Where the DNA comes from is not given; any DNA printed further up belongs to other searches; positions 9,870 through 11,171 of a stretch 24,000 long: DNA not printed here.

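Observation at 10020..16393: Six-gene same-strand block combining polyprenol-kinase fusion, UbiA prenyltransferase, SDR and two radical-SAM-type enzymes: candidate uncharacterised isoprenoid/prenyl-lipid pathway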

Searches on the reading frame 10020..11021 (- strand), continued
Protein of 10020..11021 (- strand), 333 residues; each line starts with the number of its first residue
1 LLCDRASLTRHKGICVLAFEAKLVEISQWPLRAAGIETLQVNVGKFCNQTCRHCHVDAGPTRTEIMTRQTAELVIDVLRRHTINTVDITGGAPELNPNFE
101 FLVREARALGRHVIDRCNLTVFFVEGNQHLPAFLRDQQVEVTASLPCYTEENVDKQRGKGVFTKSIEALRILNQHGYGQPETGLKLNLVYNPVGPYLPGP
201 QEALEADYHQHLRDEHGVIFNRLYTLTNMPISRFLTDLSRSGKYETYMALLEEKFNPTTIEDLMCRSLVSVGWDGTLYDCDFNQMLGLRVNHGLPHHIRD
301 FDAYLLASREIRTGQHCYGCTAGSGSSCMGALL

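Call 71: search_protein_families(library=ncbifam, proteins=[L168:8817-10025:+, L165:11309-13564:+], max_evalue=0.00001)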
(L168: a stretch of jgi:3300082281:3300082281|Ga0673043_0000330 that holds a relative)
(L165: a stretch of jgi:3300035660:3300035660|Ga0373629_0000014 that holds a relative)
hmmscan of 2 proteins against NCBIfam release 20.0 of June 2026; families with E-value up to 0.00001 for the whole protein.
L168:8817-10025:+ (402 aa): 20 families
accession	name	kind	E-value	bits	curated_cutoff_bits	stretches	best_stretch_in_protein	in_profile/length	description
NF040538.1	methyl_ArsM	equivalog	1.1e-105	353.8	500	1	34-342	19-328/356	arsinothricin biosynthesis methyltransferase ArsM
NF008823.0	PRK11873.1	subfamily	2e-61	207.9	263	2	182-274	142-232/272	arsenite methyltransferase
NF038099.1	AsSugarArsM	exception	3.9e-38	131.4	400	2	182-342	130-299/321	arsenosugar biosynthesis arsenite methyltransferase ArsM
NF041537.1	ArsM_AhpD_UU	exception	7e-35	120.4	510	2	138-270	102-227/345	arsenite methyltransferase/AhpD domain selenoprotein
NF047649.1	MTase_UXPK_star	exception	3.7e-31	108.2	460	2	182-274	142-232/283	methyltransferase/UXPK-star double selenoprotein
NF041536.1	ArsM_DUF2284_UU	exception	6.6e-29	100.5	575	2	182-268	141-225/459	arsenite methyltransferase/DUF2284 domain selenoprotein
NF040539.1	AST_met_ArsM_2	exception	8.2e-20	71.7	240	1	184-272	126-212/262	putative arsinothricin biosynthesis methyltransferase ArsM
NF045667.1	MTase_DVU1556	equivalog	2.1e-19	69.8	155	1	176-265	74-160/213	DVU_1556 family methyltransferase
NF001244.0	PRK00216.1-5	equivalog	3.9e-13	49.2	216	1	75-148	47-117/236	bifunctional demethylmenaquinone methyltransferase/2-methoxy-6-polyprenyl-1,4-benzoquinol methylase UbiE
NF043040.1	corrin_prot_MT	hypoth_equivalog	5.7e-12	45.5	180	0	72-123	37-85/216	corrinoid protein-associated methyltransferase CpaM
NF052510.1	methyltran_MpqE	exception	2.7e-10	40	335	1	74-141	44-108/234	methyl-plastoquinone biosynthesis methyltransferase MpqE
TIGR01934.1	MenG_MenH_UbiE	subfamily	6.7e-10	38.6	158.35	1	75-147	38-104/223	ubiquinone/menaquinone biosynthesis methyltransferase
TIGR02072.1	BioC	equivalog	1.2e-09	38.4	184.95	0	78-145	36-93/244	malonyl-ACP O-methyltransferase BioC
TIGR02752.1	MenG_heptapren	equivalog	1.8e-09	37.5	419.85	1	74-146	43-111/231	demethylmenaquinone methyltransferase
NF001240.0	PRK00216.1-1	equivalog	2e-09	36.9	378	0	75-120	62-107/251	bifunctional demethylmenaquinone methyltransferase/2-methoxy-6-polyprenyl-1,4-benzoquinol methylase UbiE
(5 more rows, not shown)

L165:11309-13564:+ (751 aa): 6 families
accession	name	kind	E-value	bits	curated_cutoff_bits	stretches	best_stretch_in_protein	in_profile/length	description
TIGR04157.1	glyco_rSAM_CFB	subfamily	9.7e-10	38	400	1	138-235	164-266/406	TIGR04157 family glycosyltransferase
NF041876.1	EPS_EpsE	equivalog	4e-09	36.2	400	1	156-360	175-371/389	exopolysaccharide biosynthesis GT4 family glycosyltransferase EpsE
TIGR03449.1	mycothiol_MshA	equivalog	7.4e-09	35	462.5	1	128-385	148-404/406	D-inositol-3-phosphate glycosyltransferase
TIGR04063.1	stp3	hypoth_equivalog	4.2e-08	32.5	442.05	1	163-383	176-394/397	TIGR04063 family PEP-CTERM/XrtA system glycosyltransferase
NF007640.0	PRK10307.1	subfamily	3.2e-06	26.3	276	0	183-367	215-389/411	WcaI family glycosyltransferase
TIGR03088.1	stp2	hypoth_equivalog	3.3e-06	26.4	409.05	1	143-359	136-347/374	TIGR03088 family PEP-CTERM/XrtA system glycosyltransferase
